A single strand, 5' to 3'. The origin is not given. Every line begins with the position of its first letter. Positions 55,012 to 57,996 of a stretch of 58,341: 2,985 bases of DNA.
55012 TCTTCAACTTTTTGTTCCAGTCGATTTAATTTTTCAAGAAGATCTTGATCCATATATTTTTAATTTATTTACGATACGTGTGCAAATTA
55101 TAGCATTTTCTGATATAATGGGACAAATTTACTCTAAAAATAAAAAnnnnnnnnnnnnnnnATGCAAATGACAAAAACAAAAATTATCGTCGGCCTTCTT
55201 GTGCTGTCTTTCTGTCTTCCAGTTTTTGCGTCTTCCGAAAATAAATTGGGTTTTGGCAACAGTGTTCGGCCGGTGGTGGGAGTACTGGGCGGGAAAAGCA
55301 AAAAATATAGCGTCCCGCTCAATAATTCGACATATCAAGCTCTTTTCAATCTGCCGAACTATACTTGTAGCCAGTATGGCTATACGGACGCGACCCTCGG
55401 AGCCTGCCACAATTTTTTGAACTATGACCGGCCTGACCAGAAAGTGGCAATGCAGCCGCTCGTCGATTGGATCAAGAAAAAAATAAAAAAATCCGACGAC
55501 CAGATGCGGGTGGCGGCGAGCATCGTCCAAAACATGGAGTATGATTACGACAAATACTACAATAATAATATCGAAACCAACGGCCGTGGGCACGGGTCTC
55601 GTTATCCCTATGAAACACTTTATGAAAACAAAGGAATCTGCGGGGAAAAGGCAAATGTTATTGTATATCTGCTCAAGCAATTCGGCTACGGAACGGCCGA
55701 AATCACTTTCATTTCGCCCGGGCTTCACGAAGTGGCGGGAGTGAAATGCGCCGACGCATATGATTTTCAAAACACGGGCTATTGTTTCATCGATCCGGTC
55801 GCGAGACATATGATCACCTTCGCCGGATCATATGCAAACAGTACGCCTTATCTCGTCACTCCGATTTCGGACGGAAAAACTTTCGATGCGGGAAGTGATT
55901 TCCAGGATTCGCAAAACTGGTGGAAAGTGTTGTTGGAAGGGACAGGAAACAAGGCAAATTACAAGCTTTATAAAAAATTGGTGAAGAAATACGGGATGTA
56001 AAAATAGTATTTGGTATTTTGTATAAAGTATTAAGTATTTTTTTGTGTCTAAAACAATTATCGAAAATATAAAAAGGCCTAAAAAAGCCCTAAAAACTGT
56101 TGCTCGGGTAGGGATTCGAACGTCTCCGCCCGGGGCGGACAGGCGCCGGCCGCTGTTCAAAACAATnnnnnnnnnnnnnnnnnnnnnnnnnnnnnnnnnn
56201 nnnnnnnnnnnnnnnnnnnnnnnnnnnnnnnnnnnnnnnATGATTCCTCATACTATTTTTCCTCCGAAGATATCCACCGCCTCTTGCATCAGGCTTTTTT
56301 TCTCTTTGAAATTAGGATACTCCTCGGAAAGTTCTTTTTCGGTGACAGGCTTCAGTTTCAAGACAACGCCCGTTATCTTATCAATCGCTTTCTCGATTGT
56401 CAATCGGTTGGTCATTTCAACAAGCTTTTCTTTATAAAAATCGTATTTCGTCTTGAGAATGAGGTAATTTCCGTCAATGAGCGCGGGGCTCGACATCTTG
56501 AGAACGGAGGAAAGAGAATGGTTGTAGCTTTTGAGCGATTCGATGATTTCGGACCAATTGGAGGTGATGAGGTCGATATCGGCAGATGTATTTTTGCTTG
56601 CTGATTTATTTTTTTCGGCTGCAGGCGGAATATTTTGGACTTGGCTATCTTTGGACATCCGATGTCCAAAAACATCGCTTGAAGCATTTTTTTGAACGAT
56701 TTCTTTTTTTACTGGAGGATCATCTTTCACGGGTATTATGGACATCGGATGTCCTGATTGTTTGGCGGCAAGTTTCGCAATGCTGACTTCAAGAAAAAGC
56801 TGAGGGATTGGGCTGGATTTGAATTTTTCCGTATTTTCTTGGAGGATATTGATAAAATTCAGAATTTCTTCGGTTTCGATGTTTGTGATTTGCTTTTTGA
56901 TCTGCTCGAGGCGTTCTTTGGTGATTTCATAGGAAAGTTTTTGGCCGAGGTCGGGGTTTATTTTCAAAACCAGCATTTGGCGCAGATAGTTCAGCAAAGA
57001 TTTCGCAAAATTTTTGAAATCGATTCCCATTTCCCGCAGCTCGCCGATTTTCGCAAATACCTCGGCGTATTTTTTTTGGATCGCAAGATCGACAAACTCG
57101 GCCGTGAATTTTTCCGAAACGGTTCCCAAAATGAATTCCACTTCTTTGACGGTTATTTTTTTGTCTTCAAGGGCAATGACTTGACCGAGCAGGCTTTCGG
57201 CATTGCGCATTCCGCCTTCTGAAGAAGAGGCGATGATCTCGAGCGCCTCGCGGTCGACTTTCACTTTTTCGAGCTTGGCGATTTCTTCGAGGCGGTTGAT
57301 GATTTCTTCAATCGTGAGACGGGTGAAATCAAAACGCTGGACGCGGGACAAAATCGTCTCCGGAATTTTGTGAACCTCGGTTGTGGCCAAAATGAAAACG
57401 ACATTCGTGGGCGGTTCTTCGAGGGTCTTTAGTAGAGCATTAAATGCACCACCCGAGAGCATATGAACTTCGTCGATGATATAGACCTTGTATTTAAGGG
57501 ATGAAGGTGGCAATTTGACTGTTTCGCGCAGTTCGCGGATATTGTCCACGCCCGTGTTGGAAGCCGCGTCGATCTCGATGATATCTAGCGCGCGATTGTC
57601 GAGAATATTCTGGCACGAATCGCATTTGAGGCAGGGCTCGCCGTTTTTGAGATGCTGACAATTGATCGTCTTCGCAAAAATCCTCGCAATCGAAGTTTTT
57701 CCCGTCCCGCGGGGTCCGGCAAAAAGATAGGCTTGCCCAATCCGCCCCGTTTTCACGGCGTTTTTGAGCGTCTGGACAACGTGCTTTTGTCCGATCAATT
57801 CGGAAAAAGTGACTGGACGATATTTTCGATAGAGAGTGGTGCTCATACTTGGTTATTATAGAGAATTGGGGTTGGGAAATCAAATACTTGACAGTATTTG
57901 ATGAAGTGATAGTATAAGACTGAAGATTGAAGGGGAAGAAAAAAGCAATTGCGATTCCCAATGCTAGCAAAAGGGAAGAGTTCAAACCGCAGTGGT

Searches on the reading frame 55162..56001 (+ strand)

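Call 38: search_protein_families(library=pfam, proteins=[window:55162-56001:+], max_evalue=0.01)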
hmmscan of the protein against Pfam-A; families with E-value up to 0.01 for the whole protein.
window:55162-56001:+ (279 aa): 2 families
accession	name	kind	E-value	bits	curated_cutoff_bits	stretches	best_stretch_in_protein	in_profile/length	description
PF04473.18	DUF553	-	0.0001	22.2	20.5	1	106-197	11-105/140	Transglutaminase-like domain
PF01841.26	Transglut_core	-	0.00027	21.6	23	1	115-178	19-72/108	Transglutaminase-like superfamily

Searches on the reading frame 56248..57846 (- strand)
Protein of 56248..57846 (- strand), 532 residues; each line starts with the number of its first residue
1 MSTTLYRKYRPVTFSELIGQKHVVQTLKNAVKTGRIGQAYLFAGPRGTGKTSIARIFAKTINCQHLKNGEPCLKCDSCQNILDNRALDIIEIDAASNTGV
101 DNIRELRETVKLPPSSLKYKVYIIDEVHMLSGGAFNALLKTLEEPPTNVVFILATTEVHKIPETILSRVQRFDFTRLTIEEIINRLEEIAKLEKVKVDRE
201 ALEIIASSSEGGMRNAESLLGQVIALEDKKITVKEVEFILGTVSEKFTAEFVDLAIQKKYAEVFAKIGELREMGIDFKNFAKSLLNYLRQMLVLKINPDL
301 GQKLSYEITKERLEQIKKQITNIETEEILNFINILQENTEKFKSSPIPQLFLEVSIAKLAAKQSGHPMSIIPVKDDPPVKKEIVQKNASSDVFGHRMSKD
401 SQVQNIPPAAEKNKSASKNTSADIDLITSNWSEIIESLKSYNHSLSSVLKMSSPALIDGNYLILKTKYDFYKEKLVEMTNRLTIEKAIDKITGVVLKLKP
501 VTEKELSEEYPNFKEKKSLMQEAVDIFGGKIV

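Call 38: search_protein_families(library=pfam, proteins=[window:56248-57846:-], max_evalue=0.01)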
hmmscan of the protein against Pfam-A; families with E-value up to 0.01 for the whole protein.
window:56248-57846:- (532 aa): 20 families
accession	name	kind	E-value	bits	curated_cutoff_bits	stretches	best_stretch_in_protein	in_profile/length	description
PF13177.12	DNA_pol3_delta2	-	2.9e-45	154.6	27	1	19-177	1-160/161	DNA polymerase III, delta subunit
PF00004.35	AAA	-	4.1e-14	53.6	21.2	1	41-173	2-124/131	ATPase family associated with various cellular activities (AAA)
PF12169.13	DNA_pol3_gamma3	-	7.4e-10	39.2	24.4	1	232-362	2-130/143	DNA polymerase III subunits gamma and tau domain III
PF22608.2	DNAX_ATPase_lid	-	1.1e-09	38.3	27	1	182-226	2-46/49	DNA polymerase III clamp loader subunit, ATPase lid domain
PF05496.18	RuvB_N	-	4.3e-07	30.3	27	1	10-74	2-70/159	Holliday junction DNA helicase RuvB P-loop domain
PF06068.19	TIP49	-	3.4e-06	26.9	23.8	0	17-62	26-75/347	TIP49 P-loop domain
PF11490.13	DNA_pol3_a_NII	-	4.2e-06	27.1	26.3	1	430-518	2-90/117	DNA polymerase III polC-type N-terminus II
PF13401.12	AAA_22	-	1.2e-05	26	27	1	41-156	9-123/130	AAA domain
PF21960.2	RCF1-5-like_lid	-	6.7e-05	23.2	27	1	185-216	2-34/43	RCF1/5-like, AAA+ ATPase lid domain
PF13191.12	AAA_16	-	9.5e-05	23.4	32.6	1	17-72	2-63/167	AAA ATPase domain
PF07728.20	AAA_5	-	0.0003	21.2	22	1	41-144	3-92/139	AAA domain (dynein-related subfamily)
PF13173.12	AAA_14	-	0.0005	20.5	27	1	39-177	4-123/129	AAA domain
PF20964.2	DnaX_C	-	0.00063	20.1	26.2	1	422-509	7-96/113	DNA polymerase III subunit tau, C-terminal domain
PF07724.20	AAA_2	-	0.00068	20.1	27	1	40-144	6-101/166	AAA domain (Cdc48 subfamily)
PF04851.21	ResIII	-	0.00096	19.5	22.5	0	108-143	115-151/164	Type III restriction enzyme, res subunit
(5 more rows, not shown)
